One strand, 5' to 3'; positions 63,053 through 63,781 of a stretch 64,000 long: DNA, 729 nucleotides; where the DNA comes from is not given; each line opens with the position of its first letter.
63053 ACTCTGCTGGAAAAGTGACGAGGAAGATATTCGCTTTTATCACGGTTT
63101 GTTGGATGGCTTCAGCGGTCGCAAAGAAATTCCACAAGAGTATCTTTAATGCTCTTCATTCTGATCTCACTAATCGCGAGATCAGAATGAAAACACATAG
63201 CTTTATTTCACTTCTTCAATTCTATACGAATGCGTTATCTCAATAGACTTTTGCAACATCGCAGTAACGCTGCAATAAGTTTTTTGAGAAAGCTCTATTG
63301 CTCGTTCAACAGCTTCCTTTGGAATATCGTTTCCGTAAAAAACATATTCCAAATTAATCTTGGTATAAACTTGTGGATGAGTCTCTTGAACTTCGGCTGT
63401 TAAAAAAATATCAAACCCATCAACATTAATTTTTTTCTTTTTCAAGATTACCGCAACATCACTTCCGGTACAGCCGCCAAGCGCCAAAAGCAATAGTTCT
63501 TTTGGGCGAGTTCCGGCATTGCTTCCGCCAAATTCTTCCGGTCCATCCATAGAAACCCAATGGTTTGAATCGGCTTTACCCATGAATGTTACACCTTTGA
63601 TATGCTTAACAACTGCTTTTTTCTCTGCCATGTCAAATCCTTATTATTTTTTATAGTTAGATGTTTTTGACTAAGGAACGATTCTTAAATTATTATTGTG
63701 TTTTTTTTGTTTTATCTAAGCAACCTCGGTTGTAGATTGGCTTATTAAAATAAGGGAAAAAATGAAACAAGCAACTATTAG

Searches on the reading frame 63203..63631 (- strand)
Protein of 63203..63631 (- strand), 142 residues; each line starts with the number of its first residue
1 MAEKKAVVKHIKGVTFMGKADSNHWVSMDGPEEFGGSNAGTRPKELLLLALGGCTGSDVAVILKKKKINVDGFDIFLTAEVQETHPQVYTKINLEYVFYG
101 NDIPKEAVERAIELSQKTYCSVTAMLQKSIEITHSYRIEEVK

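Call 52: find_encoding_contigs(protein=window:63203-63631:-, flank=10000, max_places=2)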
Protein window:63203-63631:- (142 aa): 3 contigs read that carry it; 2 places shown.
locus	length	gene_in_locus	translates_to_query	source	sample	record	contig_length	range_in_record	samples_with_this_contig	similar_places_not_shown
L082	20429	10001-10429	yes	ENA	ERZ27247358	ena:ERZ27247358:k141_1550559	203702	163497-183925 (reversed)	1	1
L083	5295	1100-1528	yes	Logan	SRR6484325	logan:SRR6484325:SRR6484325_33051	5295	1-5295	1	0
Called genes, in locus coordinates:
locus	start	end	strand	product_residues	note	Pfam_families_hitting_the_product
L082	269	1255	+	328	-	-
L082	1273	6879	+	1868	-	PF00155:Aminotran_1_2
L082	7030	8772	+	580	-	-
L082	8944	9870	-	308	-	PF00491:Arginase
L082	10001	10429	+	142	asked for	PF02566:OsmC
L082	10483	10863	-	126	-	PF09969:DUF2203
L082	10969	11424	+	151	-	PF22381:Staph_reg_Sar_Rot (weak), PF01047:MarR, PF12802:MarR_2, PF13463:HTH_27 (weak), PF13601:HTH_34 (weak)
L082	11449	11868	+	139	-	PF17648:Luciferase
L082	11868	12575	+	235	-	PF02678:Pirin, PF17954:Pirin_C_2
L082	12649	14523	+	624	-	PF13424:TPR_12 (faint), PF00578:AhpC-TSA, PF08534:Redoxin, PF00085:Thioredoxin, PF13098:Thioredoxin_2 (weak), PF13905:Thioredoxin_8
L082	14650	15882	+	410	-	PF06245:DUF1015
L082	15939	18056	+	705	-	PF07719:TPR_2 (faint), PF13424:TPR_12 (weak), PF17874:TPR_MalT, PF13424:TPR_12, PF00515:TPR_1 (weak), PF13424:TPR_12, PF00512:HisKA, PF02518:HATPase_c, +6 more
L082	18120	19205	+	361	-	PF00266:Aminotran_5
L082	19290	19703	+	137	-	-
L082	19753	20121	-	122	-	PF09458:H_lectin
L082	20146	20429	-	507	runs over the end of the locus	PF00221:Lyase_aromatic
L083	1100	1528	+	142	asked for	PF02566:OsmC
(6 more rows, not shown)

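Call 54: search_protein_families(library=ncbifam, proteins=[L082:8944-9870:-], max_evalue=1e-20)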
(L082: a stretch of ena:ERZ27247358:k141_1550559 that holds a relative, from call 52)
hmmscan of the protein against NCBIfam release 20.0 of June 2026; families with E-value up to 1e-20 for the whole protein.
L082:8944-9870:- (308 aa): 4 families
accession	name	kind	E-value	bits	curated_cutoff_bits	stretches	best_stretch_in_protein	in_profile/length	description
TIGR01229.1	rocF_arginase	equivalog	9.2e-94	314.1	227.6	1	12-305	2-297/300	arginase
TIGR01227.1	hutG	equivalog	2.1e-33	115.9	229.15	1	12-302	39-305/307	formimidoylglutamase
NF002564.0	PRK02190.1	subfamily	1.2e-32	113.3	302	1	7-305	32-300/307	agmatinase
TIGR01230.1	agmatinase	equivalog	2e-28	99.8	174.3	1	12-302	17-272/275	agmatinase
